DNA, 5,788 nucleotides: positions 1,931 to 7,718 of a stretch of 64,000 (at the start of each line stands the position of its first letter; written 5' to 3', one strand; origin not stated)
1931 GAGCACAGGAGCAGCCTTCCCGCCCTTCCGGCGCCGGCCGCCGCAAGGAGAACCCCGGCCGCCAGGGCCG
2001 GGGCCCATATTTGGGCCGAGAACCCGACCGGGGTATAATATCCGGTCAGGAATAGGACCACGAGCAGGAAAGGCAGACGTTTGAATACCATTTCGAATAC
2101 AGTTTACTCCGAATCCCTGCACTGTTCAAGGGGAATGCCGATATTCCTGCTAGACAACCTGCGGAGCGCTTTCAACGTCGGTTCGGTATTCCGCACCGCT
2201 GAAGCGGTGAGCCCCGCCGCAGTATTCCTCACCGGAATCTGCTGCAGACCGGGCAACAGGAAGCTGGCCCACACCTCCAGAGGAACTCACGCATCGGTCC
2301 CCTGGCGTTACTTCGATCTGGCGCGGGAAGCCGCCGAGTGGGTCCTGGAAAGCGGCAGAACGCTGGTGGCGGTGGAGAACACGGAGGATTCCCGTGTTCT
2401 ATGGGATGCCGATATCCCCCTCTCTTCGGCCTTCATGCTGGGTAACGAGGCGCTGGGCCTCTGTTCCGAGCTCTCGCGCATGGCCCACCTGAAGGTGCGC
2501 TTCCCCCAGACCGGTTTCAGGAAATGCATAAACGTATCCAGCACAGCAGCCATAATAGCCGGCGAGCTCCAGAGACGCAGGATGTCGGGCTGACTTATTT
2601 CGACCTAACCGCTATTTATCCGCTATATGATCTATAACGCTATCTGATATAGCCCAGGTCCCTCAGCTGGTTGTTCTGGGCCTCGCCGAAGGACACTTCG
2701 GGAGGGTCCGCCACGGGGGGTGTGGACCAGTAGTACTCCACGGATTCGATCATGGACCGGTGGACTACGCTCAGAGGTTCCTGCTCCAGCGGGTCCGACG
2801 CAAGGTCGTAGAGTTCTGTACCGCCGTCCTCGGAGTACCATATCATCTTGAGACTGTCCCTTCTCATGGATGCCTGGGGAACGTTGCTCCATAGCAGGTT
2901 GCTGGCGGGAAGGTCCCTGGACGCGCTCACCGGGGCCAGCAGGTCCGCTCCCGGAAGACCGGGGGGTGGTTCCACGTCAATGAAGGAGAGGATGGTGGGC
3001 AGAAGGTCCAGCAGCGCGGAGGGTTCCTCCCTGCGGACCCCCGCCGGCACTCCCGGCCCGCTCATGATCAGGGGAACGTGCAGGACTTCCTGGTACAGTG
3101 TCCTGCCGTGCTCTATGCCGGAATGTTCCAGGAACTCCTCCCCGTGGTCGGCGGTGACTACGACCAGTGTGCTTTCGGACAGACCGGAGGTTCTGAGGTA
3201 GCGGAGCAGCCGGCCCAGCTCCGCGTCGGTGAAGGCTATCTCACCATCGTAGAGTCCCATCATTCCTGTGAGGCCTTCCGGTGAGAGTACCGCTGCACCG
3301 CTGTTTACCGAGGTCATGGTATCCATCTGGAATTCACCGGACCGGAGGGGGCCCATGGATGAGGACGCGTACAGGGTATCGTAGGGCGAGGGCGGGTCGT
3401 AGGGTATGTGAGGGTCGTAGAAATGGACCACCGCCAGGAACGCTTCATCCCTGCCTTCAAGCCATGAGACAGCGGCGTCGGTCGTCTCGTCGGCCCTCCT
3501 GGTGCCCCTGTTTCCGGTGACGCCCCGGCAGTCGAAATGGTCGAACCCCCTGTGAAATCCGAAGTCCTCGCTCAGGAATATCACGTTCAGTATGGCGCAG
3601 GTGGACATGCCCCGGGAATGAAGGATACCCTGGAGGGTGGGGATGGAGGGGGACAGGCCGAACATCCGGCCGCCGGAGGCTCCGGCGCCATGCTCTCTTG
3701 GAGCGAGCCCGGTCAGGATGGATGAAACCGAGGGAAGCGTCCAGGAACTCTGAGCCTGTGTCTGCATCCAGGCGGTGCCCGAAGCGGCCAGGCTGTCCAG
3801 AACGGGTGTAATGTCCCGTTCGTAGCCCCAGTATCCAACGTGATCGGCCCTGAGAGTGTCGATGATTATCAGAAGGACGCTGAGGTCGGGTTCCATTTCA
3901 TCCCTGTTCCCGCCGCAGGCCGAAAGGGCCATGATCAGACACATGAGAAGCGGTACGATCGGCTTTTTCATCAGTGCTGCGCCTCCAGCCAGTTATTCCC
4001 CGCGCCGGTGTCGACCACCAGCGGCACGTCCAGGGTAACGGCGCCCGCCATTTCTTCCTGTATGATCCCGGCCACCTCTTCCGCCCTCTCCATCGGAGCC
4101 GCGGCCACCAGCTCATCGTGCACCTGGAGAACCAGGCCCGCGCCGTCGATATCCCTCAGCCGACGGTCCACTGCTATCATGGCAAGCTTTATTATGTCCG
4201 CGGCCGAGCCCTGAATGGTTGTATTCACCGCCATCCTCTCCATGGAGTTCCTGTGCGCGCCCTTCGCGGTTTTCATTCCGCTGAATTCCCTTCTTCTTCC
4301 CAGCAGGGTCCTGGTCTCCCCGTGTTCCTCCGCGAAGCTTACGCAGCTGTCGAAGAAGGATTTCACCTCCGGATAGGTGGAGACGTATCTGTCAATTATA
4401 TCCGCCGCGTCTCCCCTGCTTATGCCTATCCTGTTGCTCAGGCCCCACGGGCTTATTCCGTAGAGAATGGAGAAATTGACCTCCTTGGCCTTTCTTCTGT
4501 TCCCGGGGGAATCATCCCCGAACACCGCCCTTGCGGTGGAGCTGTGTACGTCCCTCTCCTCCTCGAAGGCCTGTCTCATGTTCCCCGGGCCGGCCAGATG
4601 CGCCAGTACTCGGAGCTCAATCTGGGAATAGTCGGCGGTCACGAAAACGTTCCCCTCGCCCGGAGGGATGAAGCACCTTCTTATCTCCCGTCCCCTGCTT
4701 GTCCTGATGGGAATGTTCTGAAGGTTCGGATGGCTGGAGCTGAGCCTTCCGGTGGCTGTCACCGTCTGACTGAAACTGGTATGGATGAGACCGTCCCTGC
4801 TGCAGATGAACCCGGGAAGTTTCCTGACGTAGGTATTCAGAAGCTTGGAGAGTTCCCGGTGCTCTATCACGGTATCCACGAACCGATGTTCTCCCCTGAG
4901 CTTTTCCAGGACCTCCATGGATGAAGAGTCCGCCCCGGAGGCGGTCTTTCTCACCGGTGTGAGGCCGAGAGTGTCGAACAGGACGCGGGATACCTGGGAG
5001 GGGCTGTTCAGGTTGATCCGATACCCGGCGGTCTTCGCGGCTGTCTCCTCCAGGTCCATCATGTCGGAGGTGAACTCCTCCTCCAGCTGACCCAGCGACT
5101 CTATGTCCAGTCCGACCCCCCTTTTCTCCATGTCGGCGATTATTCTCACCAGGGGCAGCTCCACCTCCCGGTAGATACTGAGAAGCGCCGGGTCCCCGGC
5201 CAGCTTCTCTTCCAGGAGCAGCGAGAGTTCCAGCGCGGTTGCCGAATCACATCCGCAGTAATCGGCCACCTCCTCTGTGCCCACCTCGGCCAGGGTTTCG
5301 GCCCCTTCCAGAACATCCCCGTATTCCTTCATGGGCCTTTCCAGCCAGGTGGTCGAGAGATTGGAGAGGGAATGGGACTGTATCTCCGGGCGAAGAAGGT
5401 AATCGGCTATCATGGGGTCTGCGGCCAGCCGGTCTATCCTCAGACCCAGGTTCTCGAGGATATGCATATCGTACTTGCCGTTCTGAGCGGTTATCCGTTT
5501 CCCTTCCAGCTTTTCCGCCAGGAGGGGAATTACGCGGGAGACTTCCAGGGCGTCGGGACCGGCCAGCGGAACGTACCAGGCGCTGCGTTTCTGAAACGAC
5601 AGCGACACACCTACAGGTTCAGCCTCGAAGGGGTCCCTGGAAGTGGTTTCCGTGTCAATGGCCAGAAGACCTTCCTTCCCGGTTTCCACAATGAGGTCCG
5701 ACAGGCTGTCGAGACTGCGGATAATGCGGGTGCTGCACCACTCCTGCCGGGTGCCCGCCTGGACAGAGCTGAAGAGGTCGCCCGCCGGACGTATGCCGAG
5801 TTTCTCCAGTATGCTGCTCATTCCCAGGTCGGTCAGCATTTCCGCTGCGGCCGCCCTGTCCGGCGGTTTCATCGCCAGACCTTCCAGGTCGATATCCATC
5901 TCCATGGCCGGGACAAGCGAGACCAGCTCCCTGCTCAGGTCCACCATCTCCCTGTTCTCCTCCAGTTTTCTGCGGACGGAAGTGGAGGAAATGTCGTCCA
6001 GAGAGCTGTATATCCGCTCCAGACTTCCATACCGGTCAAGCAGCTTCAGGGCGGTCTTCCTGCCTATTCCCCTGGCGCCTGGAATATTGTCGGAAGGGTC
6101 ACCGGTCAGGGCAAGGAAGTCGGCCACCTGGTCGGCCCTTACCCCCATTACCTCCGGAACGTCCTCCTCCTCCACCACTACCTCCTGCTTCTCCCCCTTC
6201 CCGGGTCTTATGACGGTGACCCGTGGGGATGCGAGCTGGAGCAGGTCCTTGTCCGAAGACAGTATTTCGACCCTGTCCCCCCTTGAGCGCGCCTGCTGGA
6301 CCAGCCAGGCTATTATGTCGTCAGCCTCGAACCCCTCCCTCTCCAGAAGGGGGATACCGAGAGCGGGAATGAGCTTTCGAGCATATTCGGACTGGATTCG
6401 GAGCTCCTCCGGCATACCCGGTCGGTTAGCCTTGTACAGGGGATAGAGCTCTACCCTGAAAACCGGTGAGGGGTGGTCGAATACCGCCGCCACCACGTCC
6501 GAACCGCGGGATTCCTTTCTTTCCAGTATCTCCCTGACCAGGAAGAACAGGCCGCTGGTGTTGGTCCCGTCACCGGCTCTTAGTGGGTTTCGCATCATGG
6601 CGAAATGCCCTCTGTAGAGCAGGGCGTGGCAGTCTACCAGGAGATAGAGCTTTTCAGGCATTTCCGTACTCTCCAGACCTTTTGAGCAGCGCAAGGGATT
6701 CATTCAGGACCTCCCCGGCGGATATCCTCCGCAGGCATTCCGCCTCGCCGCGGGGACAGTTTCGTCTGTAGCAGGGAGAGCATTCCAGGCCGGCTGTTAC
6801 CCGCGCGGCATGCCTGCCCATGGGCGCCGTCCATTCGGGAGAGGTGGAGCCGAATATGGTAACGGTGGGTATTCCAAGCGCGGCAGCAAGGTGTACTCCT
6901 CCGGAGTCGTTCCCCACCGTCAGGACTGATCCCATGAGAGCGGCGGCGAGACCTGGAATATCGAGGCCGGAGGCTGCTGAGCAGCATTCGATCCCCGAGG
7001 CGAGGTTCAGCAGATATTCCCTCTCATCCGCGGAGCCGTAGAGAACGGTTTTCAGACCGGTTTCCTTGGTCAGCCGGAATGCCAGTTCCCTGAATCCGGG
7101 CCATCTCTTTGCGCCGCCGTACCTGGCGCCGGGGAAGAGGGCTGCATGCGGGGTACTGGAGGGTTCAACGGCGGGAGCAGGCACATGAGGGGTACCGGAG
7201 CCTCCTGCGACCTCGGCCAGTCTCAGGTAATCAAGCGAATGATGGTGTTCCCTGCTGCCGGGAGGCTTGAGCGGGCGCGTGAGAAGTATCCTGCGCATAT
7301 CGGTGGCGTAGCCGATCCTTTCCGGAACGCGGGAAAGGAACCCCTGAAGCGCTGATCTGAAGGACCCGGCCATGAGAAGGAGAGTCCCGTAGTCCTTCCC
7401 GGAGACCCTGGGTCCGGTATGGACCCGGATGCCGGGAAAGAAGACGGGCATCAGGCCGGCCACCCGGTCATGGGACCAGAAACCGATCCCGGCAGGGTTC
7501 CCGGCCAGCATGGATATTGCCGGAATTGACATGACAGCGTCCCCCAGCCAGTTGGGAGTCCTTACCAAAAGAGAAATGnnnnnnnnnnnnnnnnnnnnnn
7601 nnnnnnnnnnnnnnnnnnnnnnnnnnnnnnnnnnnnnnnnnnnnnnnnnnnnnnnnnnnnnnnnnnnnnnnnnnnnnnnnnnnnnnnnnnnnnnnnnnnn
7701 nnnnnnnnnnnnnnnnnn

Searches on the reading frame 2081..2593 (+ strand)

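Call 14: search_protein_families(library=pfam, proteins=[window:2081-2593:+], max_evalue=0.1)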
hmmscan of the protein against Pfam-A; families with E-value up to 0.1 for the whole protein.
window:2081-2593:+ (170 aa): 1 family
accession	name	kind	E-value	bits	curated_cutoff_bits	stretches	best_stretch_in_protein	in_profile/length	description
PF00588.24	SpoU_methylase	-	3.4e-21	76.3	29.7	1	21-160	3-141/142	SpoU rRNA Methylase family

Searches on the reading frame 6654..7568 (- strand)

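Call 75: search_protein_families(library=pfam, proteins=[window:6654-7568:-], max_evalue=0.01)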
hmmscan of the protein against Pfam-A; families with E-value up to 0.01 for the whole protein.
window:6654-7568:- (304 aa): 1 family
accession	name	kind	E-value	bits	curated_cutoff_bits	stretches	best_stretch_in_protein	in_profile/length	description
PF01075.23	Glyco_transf_9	-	8.1e-31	107.6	22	1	54-274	7-244/247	Glycosyltransferase family 9 (heptosyltransferase)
